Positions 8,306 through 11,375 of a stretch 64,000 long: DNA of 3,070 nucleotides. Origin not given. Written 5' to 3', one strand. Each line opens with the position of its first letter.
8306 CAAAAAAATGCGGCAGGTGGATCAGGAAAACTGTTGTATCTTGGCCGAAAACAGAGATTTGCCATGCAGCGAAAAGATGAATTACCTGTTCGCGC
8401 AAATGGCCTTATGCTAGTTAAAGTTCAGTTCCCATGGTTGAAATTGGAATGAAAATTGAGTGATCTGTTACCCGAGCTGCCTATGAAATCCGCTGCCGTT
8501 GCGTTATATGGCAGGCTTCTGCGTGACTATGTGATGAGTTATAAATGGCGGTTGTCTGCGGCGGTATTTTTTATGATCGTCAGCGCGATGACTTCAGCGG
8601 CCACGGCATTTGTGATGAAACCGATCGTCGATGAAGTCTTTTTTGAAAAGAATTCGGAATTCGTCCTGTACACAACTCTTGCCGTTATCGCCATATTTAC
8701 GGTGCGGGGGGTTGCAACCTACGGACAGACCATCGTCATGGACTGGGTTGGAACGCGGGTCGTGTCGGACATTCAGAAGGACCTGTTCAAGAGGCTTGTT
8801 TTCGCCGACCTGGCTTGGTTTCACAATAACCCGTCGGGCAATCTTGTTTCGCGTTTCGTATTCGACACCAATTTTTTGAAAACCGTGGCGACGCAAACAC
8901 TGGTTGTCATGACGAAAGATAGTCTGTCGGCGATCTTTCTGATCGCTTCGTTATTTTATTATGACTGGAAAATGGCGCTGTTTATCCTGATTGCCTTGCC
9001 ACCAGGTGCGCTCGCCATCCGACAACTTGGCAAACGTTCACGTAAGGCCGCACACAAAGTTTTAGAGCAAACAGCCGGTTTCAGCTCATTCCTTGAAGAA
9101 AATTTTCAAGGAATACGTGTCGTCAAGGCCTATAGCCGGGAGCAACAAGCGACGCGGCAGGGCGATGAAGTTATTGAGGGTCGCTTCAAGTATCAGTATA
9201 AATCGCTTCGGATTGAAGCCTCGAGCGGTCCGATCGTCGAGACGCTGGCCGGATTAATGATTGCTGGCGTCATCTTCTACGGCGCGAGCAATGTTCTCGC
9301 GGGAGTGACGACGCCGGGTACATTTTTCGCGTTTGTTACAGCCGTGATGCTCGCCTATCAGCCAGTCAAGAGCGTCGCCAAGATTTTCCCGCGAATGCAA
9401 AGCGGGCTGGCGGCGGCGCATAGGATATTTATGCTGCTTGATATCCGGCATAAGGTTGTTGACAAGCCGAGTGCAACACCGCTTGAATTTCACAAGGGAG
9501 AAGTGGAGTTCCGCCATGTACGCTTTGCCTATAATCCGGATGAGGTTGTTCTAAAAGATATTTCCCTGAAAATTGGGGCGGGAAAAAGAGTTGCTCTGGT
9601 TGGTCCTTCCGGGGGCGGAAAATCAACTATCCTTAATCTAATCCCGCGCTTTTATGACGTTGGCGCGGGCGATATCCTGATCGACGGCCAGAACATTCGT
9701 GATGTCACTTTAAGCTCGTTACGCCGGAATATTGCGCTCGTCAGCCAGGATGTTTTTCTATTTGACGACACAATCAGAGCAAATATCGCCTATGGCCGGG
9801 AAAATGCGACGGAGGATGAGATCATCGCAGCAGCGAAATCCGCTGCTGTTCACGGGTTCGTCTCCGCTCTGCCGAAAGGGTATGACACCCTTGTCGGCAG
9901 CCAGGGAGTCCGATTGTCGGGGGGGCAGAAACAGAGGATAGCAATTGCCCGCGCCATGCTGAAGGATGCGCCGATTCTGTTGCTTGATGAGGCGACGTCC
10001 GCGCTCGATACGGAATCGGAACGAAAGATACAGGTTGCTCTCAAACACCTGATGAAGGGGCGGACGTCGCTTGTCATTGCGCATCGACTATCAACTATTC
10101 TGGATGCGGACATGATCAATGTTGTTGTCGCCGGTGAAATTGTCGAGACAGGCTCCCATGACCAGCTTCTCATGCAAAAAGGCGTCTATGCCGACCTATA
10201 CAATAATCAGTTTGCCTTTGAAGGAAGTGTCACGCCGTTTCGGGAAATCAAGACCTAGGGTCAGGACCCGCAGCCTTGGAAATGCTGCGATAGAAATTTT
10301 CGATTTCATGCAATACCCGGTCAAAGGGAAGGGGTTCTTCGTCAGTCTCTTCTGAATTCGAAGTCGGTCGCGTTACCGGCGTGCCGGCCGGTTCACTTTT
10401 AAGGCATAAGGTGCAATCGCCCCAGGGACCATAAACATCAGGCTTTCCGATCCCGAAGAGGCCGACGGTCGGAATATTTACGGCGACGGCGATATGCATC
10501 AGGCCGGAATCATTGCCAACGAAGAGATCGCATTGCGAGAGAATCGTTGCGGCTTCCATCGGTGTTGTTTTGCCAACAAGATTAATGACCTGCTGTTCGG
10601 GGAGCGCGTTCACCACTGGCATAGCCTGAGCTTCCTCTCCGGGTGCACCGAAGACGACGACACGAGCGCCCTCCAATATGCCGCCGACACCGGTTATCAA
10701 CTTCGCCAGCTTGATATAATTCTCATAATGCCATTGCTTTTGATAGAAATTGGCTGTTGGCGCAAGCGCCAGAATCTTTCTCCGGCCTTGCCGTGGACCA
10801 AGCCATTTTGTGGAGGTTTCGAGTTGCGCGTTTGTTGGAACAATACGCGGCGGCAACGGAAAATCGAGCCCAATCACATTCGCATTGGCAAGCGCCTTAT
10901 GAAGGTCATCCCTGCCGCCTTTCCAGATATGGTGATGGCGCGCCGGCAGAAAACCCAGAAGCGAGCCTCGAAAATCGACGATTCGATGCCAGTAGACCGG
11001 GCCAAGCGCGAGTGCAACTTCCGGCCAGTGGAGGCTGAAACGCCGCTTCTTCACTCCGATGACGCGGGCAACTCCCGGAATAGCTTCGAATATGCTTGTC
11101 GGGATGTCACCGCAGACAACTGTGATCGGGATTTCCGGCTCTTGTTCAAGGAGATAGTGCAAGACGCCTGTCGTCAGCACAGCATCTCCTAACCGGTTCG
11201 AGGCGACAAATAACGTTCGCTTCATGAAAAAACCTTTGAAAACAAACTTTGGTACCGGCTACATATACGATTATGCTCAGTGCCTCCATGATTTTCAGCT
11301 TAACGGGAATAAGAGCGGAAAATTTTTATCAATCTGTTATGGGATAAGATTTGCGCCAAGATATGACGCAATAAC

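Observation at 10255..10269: Recurrent 15-nt motif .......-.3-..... that supplies the stop codon at three convergent gene junctions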

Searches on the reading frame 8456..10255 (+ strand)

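Call 80: search_protein_families(library=pfam, proteins=[window:8456-10255:+], max_evalue=0.00001)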
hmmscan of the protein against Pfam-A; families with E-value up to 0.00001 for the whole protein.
window:8456-10255:+ (600 aa): 3 families
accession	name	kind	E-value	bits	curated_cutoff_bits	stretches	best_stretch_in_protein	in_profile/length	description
PF00664.28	ABC_membrane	-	5e-49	167.9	28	1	35-302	3-272/274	ABC transporter transmembrane region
PF00005.33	ABC_tran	-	4.7e-32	111.9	25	1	366-515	1-137/137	ABC transporter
PF02463.25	SMC_N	-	7.2e-09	35.8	40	1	400-557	104-211/220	RecF/RecN/SMC N terminal domain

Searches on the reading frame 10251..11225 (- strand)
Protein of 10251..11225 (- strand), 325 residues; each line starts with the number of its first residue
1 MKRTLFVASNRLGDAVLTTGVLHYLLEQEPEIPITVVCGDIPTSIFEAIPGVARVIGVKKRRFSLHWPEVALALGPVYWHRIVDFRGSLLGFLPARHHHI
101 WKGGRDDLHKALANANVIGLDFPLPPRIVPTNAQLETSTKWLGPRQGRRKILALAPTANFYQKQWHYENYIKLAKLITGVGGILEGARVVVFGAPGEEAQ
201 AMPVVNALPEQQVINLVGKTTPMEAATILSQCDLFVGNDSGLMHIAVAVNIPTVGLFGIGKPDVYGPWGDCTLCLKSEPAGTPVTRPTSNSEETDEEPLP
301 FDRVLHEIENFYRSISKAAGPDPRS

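Call 80: search_protein_families(library=pfam, proteins=[window:10251-11225:-], max_evalue=0.00001)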
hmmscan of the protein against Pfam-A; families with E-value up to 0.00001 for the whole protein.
window:10251-11225:- (325 aa): 1 family
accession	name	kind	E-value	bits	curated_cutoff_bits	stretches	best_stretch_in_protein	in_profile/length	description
PF01075.23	Glyco_transf_9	-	1.3e-26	93.9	22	1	138-277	94-229/247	Glycosyltransferase family 9 (heptosyltransferase)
